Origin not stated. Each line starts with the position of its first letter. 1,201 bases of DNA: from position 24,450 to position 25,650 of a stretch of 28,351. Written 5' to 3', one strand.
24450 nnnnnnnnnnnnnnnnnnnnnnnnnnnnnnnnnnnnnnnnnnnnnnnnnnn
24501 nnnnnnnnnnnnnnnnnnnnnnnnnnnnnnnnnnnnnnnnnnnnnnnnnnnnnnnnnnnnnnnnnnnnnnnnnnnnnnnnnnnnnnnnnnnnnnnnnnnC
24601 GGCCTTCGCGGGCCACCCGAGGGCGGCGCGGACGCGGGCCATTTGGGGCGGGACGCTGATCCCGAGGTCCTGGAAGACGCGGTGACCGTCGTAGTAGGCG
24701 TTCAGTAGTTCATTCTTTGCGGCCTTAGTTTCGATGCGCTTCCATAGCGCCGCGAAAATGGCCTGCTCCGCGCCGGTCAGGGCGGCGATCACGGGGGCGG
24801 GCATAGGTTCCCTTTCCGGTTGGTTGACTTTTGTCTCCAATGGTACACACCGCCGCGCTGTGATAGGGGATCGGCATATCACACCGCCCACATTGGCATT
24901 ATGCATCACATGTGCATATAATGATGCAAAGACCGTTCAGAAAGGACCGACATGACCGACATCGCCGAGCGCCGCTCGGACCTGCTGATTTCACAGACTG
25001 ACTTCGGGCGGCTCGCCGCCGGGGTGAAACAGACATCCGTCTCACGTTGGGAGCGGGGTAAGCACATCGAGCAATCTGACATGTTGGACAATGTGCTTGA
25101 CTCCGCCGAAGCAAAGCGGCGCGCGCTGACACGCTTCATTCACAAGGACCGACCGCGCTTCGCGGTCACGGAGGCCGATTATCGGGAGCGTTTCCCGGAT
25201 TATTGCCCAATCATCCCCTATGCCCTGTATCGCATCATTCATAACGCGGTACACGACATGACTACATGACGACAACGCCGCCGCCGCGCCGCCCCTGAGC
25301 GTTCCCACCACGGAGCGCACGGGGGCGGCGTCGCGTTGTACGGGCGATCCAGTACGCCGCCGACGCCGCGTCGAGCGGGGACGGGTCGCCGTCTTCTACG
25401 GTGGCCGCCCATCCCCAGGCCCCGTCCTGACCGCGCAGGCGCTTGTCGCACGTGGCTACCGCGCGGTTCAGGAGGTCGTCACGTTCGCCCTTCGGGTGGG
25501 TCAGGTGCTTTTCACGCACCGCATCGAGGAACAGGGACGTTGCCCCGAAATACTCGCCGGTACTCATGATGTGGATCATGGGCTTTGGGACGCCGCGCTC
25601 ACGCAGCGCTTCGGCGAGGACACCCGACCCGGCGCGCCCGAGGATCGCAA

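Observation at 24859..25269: Cro/CI-type regulator inserted antisense between terminase and portal, with a near-consensus promoter and a tail-to-tail overlap with terL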

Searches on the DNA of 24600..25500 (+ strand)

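Call 4: search_dna_similar(query=window:24700-25400:+, collection=phages, mode=distant, max_rows=30)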
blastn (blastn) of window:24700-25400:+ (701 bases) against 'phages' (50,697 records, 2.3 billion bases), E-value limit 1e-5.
Records with a match: 1; places in all: 1; records where one place covers at least 80% of the query: 1.
Best place of each record, by identity: 95-99% 1.
By first word of the organism name: Actinomyces 1.
By host as written in the record: Schalia odontolyticus XH001 1.
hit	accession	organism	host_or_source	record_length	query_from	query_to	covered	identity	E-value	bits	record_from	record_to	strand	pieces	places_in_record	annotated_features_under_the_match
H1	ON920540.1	Actinomyces phage LC001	Schalia odontolyticus XH001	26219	1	701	100%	95.9%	0e+0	1134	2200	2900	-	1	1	record has no annotation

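Call 8: get_annotated_region(hit=H1, flank=2500)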
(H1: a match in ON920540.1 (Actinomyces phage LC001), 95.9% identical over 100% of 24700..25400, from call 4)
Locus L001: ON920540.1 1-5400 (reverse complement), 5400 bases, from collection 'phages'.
description: UNVERIFIED_ORG: Actinomyces phage LC001, complete genome.
organism: Actinomyces phage LC001 (NCBI taxid 2968255)
taxonomy: Viruses; Duplodnaviria; Heunggongvirae; Uroviricota; Caudoviricetes
host: Schalia odontolyticus XH001; source: -; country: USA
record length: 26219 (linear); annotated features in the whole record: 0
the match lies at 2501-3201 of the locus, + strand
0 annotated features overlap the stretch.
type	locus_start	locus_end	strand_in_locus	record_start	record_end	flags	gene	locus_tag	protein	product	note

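Call 88: search_rna_families(source=window, start=24600, end=25500, threshold=evalue, max_evalue=1)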
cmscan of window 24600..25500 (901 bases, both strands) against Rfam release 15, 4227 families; matches with E-value up to 1: 0.
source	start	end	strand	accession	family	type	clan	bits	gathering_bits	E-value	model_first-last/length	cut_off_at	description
